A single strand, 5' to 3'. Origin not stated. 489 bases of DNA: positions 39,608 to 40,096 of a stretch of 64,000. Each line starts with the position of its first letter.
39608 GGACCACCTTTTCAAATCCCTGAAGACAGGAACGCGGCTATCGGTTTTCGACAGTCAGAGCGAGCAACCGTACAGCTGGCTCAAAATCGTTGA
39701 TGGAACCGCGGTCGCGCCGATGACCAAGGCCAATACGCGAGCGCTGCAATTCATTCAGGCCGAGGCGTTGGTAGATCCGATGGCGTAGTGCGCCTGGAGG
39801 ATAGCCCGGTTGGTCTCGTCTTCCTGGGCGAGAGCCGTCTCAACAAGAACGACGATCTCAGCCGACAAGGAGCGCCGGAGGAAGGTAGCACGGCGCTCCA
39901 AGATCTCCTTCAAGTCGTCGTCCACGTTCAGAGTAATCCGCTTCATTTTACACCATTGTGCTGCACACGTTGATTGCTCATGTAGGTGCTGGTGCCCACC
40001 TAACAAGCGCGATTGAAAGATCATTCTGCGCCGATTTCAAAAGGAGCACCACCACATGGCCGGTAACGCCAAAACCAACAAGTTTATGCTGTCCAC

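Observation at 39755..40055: Orphan ribbon-helix-helix gene on the opposite strand inside the tail-gene operon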

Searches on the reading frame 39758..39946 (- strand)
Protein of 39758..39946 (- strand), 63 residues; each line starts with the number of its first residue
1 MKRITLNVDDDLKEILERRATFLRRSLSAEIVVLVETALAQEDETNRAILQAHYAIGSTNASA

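Call 3: search_protein_families(library=pfam, proteins=[window:39758-39946:-], max_evalue=1)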
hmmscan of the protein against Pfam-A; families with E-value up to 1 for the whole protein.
seq(63 aa): 4 families
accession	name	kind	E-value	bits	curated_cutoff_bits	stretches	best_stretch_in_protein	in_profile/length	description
PF22513.2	FitA-like_RHH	-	0.00086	19.7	27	1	7-38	7-38/39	Antitoxin FitA-like, ribbon-helix-helix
PF07878.17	RHH_5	-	0.0011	19.1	26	1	1-42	1-42/43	CopG-like RHH_1 or ribbon-helix-helix domain, RHH_5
PF01402.27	RHH_1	-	0.043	14.2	20.5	1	3-29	1-27/39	Ribbon-helix-helix protein, copG family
PF03869.20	Arc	-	0.12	12.6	20.4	1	12-42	15-45/50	Arc-like DNA binding domain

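Call 4: search_protein_families(library=phrogs, proteins=[window:39758-39946:-], max_evalue=0.1)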
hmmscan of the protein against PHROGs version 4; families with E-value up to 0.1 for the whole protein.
seq(63 aa): 8 families
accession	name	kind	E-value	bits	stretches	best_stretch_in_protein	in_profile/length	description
phrog_795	-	other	2.1e-05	25.8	1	5-48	21-64/116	partition protein ATPase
phrog_228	-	transcription regulation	0.00019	22.3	1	1-49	10-58/251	Arc-like repressor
phrog_2685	-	other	0.00046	21.6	1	10-44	27-61/161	partition protein ATPase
phrog_1388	-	unknown function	0.0026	19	1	5-61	9-64/143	-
phrog_1287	-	unknown function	0.0043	18.5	1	4-49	12-57/115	-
phrog_3178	-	transcription regulation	0.0098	17.2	1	1-43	9-51/125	Arc-like DNA binding domain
phrog_582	-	transcription regulation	0.021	16.1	1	2-46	58-102/105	Arc-like repressor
phrog_4204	-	connector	0.04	15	1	18-57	58-97/147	tail terminator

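Call 8: search_dna_similar(query=window:39758-39946:-, collection=phages, mode=protein, max_rows=30, max_evalue=1)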
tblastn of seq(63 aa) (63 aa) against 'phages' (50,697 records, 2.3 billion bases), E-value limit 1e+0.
No match.

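Call 19: find_homologous_proteins(query=window:39758-39946:-, max_evalue=0.01)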
Query seq(63 aa) (63 aa): 10 proteins with E <= 0.01 among 11 candidates.
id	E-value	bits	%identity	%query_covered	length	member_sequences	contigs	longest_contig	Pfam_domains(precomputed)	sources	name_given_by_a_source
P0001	4.9e-28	112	94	100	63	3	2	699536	-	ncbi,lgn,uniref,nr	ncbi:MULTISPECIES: hypothetical protein [unclassified Mesorhizobium]|uniref:hypothetical protein n=1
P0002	2.6e-27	110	89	100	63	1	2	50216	-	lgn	-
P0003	7.2e-27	108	89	100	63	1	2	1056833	-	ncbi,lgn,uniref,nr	ncbi:hypothetical protein [Mesorhizobium sp. M7A.F.Ca.MR.362.00.0.0]|uniref:hypothetical protein n=1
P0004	1.4e-26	108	89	100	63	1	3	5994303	-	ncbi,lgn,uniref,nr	ncbi:hypothetical protein NKK48_01555 [Mesorhizobium sp. C386A]|uniref:hypothetical protein n=1 Tax=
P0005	4.8e-26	106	87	98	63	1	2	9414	-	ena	-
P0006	5.0e-26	106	87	100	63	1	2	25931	-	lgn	-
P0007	2.8e-25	104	84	100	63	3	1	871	-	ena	-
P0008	7.8e-25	102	81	100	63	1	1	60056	-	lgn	-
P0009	4.1e-24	100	90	100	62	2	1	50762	-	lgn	-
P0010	4.8e-23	97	81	100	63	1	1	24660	-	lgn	-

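Call 49: search_solved_structures(query=A3, max_evalue=1, show_alignments=3)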
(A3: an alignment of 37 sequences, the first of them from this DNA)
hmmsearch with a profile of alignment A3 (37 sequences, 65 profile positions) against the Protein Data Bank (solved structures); distinct sequences matched with E-value up to 1: 20.
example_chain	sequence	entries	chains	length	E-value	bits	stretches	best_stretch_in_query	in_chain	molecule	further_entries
3qoq_A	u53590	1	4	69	2.3e-09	40.2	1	8-47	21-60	Alginate and motility regulator Z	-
1u9p_A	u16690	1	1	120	1.6e-08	37.5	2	8-40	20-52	pArc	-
1arq_A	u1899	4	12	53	6.2e-06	29.2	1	3-43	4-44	ARC REPRESSOR | PROTEIN (GENE-REGULATING PROTEIN ARC) | PROTEIN (ARC REPRESSOR)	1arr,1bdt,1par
1myk_A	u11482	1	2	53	8e-06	28.8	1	3-43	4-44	ARC REPRESSOR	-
9pio_G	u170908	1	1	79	1.7e-05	27.8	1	3-42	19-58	Arc family DNA-binding protein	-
1baz_A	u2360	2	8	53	3.4e-05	26.9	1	3-43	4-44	ARC REPRESSOR | PROTEIN (ARC FV10 REPRESSOR)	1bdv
1mnt_A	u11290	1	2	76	0.0023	21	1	8-45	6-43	MNT REPRESSOR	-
1qtg_A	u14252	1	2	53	0.0032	20.5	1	13-43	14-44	Transcriptional repressor arc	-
1nla_A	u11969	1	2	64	0.0047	20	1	13-42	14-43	Transcriptional repressor arc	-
1b28_A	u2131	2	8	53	0.0098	19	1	3-46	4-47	PROTEIN (REGULATORY PROTEIN ARC) | ARC REPRESSOR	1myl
7ebl_A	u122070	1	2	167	0.016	18.2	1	5-27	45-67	STING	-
9kkd_A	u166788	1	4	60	0.03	17.4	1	6-52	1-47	Ribbon-helix-helix protein, CopG family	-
4me7_E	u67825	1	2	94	0.035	17.2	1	11-41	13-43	Antitoxin EndoAI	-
6sbw_A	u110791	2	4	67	0.039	17.1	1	4-36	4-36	CdbA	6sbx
1q5v_A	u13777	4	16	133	0.16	15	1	6-50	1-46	Nickel responsive regulator | Nickel-responsive regulator | Nickel-responsive regulatory protein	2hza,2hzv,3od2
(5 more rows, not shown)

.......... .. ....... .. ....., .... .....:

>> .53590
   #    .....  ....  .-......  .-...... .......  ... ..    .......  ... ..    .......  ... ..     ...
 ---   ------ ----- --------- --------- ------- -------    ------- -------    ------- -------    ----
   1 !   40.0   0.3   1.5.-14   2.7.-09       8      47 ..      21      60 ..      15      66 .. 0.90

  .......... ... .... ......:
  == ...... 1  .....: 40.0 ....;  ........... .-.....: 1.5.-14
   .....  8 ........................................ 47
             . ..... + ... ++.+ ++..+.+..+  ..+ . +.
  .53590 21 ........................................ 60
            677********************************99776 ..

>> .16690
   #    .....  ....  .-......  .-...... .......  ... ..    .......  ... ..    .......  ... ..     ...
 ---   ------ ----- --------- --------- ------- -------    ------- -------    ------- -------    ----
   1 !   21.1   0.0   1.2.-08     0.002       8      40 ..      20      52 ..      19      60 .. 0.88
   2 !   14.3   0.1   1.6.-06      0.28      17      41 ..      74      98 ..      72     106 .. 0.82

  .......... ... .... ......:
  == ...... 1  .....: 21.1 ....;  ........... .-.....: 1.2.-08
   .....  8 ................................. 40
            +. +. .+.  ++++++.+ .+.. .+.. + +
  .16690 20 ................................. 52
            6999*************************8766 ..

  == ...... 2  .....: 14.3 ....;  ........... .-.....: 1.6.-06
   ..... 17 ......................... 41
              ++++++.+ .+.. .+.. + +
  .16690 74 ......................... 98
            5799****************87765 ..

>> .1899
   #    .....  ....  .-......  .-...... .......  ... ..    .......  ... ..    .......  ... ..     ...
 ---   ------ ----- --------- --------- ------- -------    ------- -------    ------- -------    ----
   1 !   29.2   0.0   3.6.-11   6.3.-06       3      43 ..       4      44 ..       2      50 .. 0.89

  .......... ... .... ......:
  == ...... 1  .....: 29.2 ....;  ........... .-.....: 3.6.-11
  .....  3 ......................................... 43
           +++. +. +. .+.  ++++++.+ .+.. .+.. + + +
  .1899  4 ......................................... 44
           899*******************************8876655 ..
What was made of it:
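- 39755..39946 (-): RHH (Arc/Mnt/AmrZ-clade) gene, 63 aa. The predicted recognition strand is residues 2-8, KRITLNV. By alignment to Arc Q9/N11/R13, the DNA-facing residues would be R3, T5 and N7 (inferred). Profile matches to AmrZ, Arc and Mnt: call 49.
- On Pfam Arc (PF03869), the Arc/Mnt clade: The family profile hits Arc at 6e-6, AmrZ at 2e-9 and Mnt at 2e-3 (call 49).
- Closest known: Mnt repressor and the immI region of P22. Same: The family profile matches Mnt at E = 2e-3 (call 49).
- Closest known: AmrZ. Same: Best sequence-profile match in the PDB, E = 2.3e-9 over the strand and both helices (call 49).
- The best family-level PDB match is AmrZ (call 49).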

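Call 50: search_protein_families(library=pfam, alignment_id=A3, max_evalue=0.01)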
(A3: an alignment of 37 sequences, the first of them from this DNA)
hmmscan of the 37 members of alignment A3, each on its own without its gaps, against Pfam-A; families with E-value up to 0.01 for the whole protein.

A. member 1, seq(63 aa): 2 families
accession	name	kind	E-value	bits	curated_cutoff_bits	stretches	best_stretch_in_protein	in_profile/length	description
PF22513.2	FitA-like_RHH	-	0.00086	19.7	27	1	7-38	7-38/39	Antitoxin FitA-like, ribbon-helix-helix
PF07878.17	RHH_5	-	0.0011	19.1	26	1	1-42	1-42/43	CopG-like RHH_1 or ribbon-helix-helix domain, RHH_5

B. families by the number of members that match (of 37 scanned): 8 families
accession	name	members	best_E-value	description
PF03869.20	Arc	19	2.8e-08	Arc-like DNA binding domain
PF22513.2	FitA-like_RHH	15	8.1e-06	Antitoxin FitA-like, ribbon-helix-helix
PF07878.17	RHH_5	5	2.6e-07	CopG-like RHH_1 or ribbon-helix-helix domain, RHH_5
PF05509.17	TraY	2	0.00021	TraY domain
PF01402.27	RHH_1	2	0.006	Ribbon-helix-helix protein, copG family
PF05534.18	HicB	1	0.0016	HicB family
PF19891.5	DUF6364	1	0.0033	Family of unknown function (DUF6364)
PF01724.21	DUF29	1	0.0043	Domain of unknown function DUF29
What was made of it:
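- On Pfam Arc (PF03869), the Arc/Mnt clade: However, 19 of 37 positional orthologues match at E <= 0.01, the best at 2.8e-8 (call 50).
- Closest known: Arc repressor of Salmonella phage P22. Same: The family profile matches Arc at E = 6e-6 over residues 4-44 (call 49), and 19 of 37 orthologues hit Pfam Arc PF03869 (call 50).
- Closest known: TraY of the F plasmid. Same: Two of 37 family members hit Pfam TraY (call 50).
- Checked: The profile matches AmrZ at 2e-9, Arc at 6e-6 and Mnt at 2e-3 in the PDB (call 49), and 19 of 37 orthologues hit Pfam Arc (call 50).
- Sequence profiles favour Arc/AmrZ/Mnt over antitoxin families (calls 49, 50).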

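Call 65: find_homologous_proteins(query=A3, max_evalue=0.00001)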
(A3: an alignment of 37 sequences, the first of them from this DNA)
Query A3 (37 sequences) (63 aa, profile of the alignment): 25 proteins with E <= 0.00001 among 759 candidates.
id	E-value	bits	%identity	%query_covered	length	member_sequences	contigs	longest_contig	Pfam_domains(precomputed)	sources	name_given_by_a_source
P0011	9.2e-19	85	-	-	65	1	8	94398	PF03869.21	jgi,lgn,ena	-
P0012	4.8e-18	82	-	-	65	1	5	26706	PF03869.21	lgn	-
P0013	6.5e-18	82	-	-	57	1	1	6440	-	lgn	-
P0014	9.7e-17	78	-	-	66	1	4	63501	-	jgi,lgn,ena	-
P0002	9.2e-16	75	89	100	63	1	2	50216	-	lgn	-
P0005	1.7e-15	74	87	98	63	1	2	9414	-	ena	-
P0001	1.9e-15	74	94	100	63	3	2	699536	-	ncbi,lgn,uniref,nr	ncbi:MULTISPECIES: hypothetical protein [unclassified Mesorhizobium]|uniref:hypothetical protein n=1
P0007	2.3e-15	74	84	100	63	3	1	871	-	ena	-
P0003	2.4e-15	74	89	100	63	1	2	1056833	-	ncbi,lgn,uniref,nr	ncbi:hypothetical protein [Mesorhizobium sp. M7A.F.Ca.MR.362.00.0.0]|uniref:hypothetical protein n=1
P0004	4.2e-15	73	89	100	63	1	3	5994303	-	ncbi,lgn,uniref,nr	ncbi:hypothetical protein NKK48_01555 [Mesorhizobium sp. C386A]|uniref:hypothetical protein n=1 Tax=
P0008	4.2e-15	73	81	100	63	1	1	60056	-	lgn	-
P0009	2.1e-14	71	90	100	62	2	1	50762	-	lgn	-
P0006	5.4e-14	70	87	100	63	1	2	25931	-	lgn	-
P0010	2.4e-13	67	81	100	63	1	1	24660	-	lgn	-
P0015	8.8e-13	66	-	-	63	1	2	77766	-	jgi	-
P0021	2.4e-9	55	-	-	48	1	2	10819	PF03869.21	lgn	-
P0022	9.6e-9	53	32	70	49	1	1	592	PF03869.21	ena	-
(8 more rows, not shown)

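Call 68: find_encoding_contigs(protein=window:39758-39946:-, flank=3000, max_places=4)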
Protein seq(63 aa) (63 aa): 4 contigs read that carry it; 2 places shown.
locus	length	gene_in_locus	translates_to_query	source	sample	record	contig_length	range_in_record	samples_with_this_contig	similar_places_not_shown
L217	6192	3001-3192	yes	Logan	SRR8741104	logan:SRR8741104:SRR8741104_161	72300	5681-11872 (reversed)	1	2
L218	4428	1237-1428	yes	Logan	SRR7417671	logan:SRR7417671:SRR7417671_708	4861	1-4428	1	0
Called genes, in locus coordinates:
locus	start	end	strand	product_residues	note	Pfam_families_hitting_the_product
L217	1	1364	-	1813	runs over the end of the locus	PF10145:PhageMin_Tail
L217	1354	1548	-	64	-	-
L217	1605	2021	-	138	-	-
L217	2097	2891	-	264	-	-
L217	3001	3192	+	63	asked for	-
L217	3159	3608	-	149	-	-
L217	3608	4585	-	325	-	-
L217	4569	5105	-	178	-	-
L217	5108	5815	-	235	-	-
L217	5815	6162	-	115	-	-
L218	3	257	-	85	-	?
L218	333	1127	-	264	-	-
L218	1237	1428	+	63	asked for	-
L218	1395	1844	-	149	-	-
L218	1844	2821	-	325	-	-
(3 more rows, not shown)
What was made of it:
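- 39755..39946 (-): Called as a gene in a public assembly: call 68.
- Checked: The 63-aa form is therefore the conserved one, and public gene calls on an identical contig call exactly this 63-aa gene (call 68).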

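Call 72: predict_structure(alignment_id=A4)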
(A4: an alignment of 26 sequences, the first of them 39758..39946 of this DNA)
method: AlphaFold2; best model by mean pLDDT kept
length: 63 residues; sequences in the alignment: 26
mean_pLDDT: 84.2   pTM: 0.60
mean pLDDT of the five models: 84.2, 83.3, 82.6, 80.9, 79.1
residues with pLDDT >= 90: 35; 70-90: 17; 50-70: 8; < 50: 3
segments of 3 or more residues with pLDDT < 50: none
pLDDT, mean of each block of 10 residues (from residue 1): 91 97 96 94 79 60 48
secondary structure, 60 per line:
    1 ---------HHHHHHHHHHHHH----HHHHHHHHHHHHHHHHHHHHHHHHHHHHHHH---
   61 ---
elements in order: H10-22 H27-57
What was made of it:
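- On Ribbon-helix-helix (MetJ/Arc) superfamily: The AF2 model has pLDDT 84, an extended segment at residues 1-9, and helices at 10-22 and 27-57 (call 72).
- The AF2 model is confident (call 72).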

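Call 74: fold_search(model_id=the predicted structure, library=pdb)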
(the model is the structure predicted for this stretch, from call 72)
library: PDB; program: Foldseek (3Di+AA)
matches with E <= 10: 105; with E <= 0.001: 0
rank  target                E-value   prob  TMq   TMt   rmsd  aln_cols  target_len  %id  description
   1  6ajm_E                4.4e-02  1.00  0.86  0.83   1.1        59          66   22  Crystal structure of apo AtaTR (released 2019-01-02)
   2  5zgn_A                4.4e-02  0.99  0.72  0.67   3.5        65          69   22  The crystal structure of KacTA-DNA complex (released 2019-04-03)
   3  3qoq_A                4.7e-02  1.00  0.65  0.81   0.8        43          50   23  Crystal Structure of the Transcription Factor AmrZ in Complex with the 18 Base Pair amrZ1 Binding Site (released 2012-02-15)
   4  1b01_A                4.7e-02  1.00  0.61  0.87   0.9        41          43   32  TRANSCRIPTIONAL REPRESSOR COPG/DNA COMPLEX (released 1999-11-19)
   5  1ea4_B                6.0e-02  1.00  0.58  0.86   0.8        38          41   34  TRANSCRIPTIONAL REPRESSOR COPG/22bp dsDNA COMPLEX (released 2001-07-05)
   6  2hza_A                7.1e-02  1.00  0.63  0.31   1.2        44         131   36  Nickel-bound full-length Escherichia coli NikR (released 2006-08-22)
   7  9kkd_B                8.3e-02  0.99  0.60  0.83   1.2        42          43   21  the structure of StnY (released 2025-11-19)
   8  7nyw_I                8.3e-02  0.99  0.59  0.29   2.1        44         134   23  Cryo-EM structure of the MukBEF-MatP-DNA head module (released 2021-07-07)
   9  7etr_B                8.3e-02  0.99  0.73  0.65   2.7        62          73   19  Crystal structure of SO_1444-SO_1445 complex from Shewanella oneidensis (released 2022-03-23)
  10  1ea4_E                9.0e-02  1.00  0.62  0.87   0.8        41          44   32  TRANSCRIPTIONAL REPRESSOR COPG/22bp dsDNA COMPLEX (released 2001-07-05)
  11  1par_A                9.8e-02  0.99  0.64  0.76   1.4        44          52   20  DNA RECOGNITION BY BETA-SHEETS IN THE ARC REPRESSOR-OPERATOR CRYSTAL STRUCTURE (released 1994-07-31)
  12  6iya_D                9.8e-02  0.99  0.66  0.83   1.2        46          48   20  Structure of the DNA binding domain of antitoxin CopASO (released 2019-01-16)
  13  6iya_F                9.8e-02  0.99  0.65  0.81   1.4        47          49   19  Structure of the DNA binding domain of antitoxin CopASO (released 2019-01-16)
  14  5zgn_B                9.8e-02  0.97  0.69  0.55   4.9        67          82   22  The crystal structure of KacTA-DNA complex (released 2019-04-03)
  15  7nyw_J                1.1e-01  0.98  0.60  0.30   1.8        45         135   24  Cryo-EM structure of the MukBEF-MatP-DNA head module (released 2021-07-07)
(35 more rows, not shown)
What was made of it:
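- On Ribbon-helix-helix (MetJ/Arc) superfamily: All 50 listed PDB fold matches are RHH proteins or domains (call 74).
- Closest known: AmrZ. Same: The structural match has rmsd 0.8 A over 43 columns (call 74).
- Closest known: RHH antitoxins AtaR, KacA and TacA of GNAT-toxin systems. Same: Top Foldseek matches, TM 0.72-0.86, because of the long second helix (call 74).
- Checked: All 50 listed PDB matches are ribbon-helix-helix proteins or RHH domains (calls 72, 74).
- RHH fold and Arc/AmrZ/Mnt profile matches (calls 49, 50, 72, 74). The top structural matches by Foldseek include the antitoxins AtaR, KacA and TacA, which have a long second helix like the model (call 74).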

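Call 93: search_protein_families(library=padloc, proteins=[window:39758-39946:-], max_evalue=0.01)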
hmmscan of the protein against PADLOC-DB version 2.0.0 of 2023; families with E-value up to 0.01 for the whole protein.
seq(63 aa): 0 families

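Call 94: search_protein_families(library=ncbifam, proteins=[window:39758-39946:-], max_evalue=0.01)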
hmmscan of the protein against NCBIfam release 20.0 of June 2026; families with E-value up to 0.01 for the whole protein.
seq(63 aa): 0 families
